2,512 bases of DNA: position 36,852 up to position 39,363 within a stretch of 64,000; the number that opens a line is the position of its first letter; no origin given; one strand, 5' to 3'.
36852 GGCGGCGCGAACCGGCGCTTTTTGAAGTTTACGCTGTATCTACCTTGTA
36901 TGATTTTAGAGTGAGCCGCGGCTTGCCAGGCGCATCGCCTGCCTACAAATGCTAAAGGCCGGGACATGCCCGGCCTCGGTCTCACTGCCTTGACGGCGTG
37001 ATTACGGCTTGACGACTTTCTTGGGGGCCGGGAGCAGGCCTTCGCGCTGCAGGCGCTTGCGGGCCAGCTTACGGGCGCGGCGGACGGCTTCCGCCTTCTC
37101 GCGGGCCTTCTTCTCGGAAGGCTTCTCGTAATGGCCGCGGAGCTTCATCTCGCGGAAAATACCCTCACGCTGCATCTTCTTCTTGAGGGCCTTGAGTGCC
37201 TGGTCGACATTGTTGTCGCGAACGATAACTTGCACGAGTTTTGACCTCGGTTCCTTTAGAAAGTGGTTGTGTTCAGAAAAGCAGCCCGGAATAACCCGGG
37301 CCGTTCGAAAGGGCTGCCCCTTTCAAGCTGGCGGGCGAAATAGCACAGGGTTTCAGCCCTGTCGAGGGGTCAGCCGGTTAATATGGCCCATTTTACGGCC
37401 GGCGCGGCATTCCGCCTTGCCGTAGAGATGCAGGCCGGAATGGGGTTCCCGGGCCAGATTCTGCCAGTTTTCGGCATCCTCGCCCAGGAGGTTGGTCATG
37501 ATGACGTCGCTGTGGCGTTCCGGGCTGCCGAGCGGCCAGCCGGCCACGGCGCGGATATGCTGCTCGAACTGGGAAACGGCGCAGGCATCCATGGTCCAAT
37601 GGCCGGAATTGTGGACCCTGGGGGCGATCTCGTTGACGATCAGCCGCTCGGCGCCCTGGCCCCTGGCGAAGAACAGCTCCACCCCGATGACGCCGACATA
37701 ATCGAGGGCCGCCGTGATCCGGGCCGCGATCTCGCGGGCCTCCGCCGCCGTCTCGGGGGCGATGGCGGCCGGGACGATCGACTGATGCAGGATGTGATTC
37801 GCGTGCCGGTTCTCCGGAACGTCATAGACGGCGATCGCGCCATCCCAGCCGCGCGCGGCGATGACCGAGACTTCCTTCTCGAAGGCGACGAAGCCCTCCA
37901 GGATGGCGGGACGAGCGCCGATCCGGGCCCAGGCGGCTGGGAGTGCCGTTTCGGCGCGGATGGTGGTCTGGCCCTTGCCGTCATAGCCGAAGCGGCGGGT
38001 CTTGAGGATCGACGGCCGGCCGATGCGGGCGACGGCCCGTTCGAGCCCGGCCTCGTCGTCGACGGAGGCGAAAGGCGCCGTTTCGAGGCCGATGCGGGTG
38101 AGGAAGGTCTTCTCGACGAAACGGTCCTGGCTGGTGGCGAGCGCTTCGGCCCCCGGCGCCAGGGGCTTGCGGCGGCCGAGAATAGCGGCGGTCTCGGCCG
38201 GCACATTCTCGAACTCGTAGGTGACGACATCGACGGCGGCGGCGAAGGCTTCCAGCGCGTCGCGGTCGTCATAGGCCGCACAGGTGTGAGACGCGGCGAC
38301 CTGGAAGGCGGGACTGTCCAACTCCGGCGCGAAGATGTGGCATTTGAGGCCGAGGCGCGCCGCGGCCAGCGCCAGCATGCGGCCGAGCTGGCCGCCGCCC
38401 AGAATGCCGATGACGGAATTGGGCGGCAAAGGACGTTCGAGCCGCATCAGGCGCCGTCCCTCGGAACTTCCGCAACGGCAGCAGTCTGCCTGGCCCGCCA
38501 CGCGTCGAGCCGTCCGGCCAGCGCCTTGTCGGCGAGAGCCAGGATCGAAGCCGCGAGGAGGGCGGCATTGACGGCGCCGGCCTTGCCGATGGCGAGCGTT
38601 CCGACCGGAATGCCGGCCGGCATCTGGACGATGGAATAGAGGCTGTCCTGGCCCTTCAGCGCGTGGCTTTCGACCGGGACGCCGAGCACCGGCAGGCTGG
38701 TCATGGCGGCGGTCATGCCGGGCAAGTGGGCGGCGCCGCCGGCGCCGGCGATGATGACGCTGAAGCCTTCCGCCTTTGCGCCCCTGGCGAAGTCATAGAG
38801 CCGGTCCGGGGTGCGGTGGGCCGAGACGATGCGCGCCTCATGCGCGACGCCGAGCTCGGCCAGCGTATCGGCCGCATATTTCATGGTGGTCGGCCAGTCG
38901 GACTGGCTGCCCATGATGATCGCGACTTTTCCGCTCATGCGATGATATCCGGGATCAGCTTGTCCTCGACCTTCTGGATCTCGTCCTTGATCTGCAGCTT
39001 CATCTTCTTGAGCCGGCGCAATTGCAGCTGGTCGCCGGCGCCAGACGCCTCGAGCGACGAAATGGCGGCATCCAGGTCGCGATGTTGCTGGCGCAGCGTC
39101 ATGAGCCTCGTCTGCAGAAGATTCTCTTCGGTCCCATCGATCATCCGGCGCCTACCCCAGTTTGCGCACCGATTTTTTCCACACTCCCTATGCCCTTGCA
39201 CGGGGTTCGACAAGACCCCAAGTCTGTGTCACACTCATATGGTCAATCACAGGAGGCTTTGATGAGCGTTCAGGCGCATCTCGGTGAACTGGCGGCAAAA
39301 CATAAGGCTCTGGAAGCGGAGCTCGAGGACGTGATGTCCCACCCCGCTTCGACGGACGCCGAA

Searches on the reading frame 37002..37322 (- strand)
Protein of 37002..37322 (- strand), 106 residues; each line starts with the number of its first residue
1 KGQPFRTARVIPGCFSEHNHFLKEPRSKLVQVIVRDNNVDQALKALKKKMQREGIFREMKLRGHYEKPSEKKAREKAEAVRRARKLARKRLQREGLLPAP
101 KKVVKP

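Call 24: search_protein_families(library=pfam, proteins=[window:37002-37322:-], max_evalue=0.00001)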
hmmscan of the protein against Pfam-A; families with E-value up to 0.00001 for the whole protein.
window:37002-37322:- (106 aa): 1 family
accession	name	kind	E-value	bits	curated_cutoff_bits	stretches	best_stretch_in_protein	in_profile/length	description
PF01165.25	Ribosomal_S21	-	3.2e-20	72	27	1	31-84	1-55/55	Ribosomal protein S21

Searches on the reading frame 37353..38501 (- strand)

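Call 21: search_protein_families(library=ncbifam, proteins=[window:37353-38501:-])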
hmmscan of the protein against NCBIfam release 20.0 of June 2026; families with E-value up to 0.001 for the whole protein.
window:37353-38501:- (382 aa): 11 families
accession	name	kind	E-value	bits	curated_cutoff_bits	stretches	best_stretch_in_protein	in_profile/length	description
NF004676.0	PRK06019.1-2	equivalog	3e-168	559.5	387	1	22-380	4-359/363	5-(carboxyamino)imidazole ribonucleotide synthase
NF004677.0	PRK06019.1-3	equivalog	1.2e-122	409.5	441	1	24-377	7-366/389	5-(carboxyamino)imidazole ribonucleotide synthase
NF004679.0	PRK06019.1-5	equivalog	8.4e-122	406.6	326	1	30-378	4-352/376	5-(carboxyamino)imidazole ribonucleotide synthase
NF004675.0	PRK06019.1-1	equivalog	1.3e-120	402.6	375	1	26-378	7-357/375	5-(carboxyamino)imidazole ribonucleotide synthase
TIGR01161.1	purK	equivalog_domain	2.4e-117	392.3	318.4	1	31-377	2-352/362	5-(carboxyamino)imidazole ribonucleotide synthase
NF004680.0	PRK06019.1-6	equivalog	5.9e-79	265.7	327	1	28-377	17-375/405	5-(carboxyamino)imidazole ribonucleotide synthase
NF004678.0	PRK06019.1-4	equivalog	4e-67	226.5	444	1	31-376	4-320/355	5-(carboxyamino)imidazole ribonucleotide synthase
NF006766.0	PRK09288.1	equivalog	2.5e-45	155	339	1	31-372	15-367/396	formate-dependent phosphoribosylglycinamide formyltransferase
TIGR01142.1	purT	equivalog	4.2e-40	137.8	502.15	1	33-372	4-354/380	phosphoribosylglycinamide formyltransferase 2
NF053643.1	Ddl_archaea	equivalog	2.8e-06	26.6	500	1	116-321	96-297/367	putative pseudomurein biosynthesis ATP-grasp protein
TIGR01205.1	D_ala_D_alaTIGR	subfamily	0.00018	20.6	245.65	0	116-292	96-283/318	D-alanine--D-alanine ligase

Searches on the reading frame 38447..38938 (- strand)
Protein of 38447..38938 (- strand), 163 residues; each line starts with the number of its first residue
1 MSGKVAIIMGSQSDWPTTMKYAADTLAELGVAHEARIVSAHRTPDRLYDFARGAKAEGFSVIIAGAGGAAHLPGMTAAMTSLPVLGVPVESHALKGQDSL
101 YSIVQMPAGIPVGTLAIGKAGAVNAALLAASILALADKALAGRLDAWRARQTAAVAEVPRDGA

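Call 21: search_protein_families(library=ncbifam, proteins=[window:38447-38938:-])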
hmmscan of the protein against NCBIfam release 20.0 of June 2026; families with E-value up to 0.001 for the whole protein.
window:38447-38938:- (163 aa): 2 families
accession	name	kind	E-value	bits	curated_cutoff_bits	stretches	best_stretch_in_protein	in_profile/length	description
TIGR01162.1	purE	equivalog_domain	1.4e-61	206.5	149.6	1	5-158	1-151/156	5-(carboxyamino)imidazole ribonucleotide mutase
NF033503.1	LarB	equivalog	4.7e-05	23.2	175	1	3-127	80-205/209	nickel pincer cofactor biosynthesis protein LarB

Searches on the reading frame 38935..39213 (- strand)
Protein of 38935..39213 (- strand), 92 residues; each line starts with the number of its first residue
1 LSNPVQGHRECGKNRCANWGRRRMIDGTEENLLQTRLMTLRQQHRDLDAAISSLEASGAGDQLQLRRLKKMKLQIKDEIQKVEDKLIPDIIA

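Call 21: search_protein_families(library=ncbifam, proteins=[window:38935-39213:-])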
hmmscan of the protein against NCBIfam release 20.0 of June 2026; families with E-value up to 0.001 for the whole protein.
window:38935-39213:- (92 aa): 1 family
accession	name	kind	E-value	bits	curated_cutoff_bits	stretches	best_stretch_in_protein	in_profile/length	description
NF008505.0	PRK11415.1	equivalog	5e-08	33.1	91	1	35-82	17-65/74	hypothetical protein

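Call 51: search_protein_families(library=pfam, proteins=[window:38935-39213:-], max_evalue=0.001)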
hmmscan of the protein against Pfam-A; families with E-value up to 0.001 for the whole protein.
window:38935-39213:- (92 aa): 1 family
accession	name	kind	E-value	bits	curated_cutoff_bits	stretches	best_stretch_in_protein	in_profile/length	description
PF04325.18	DUF465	-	5.3e-16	58.8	25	1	39-82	3-47/48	Protein of unknown function (DUF465)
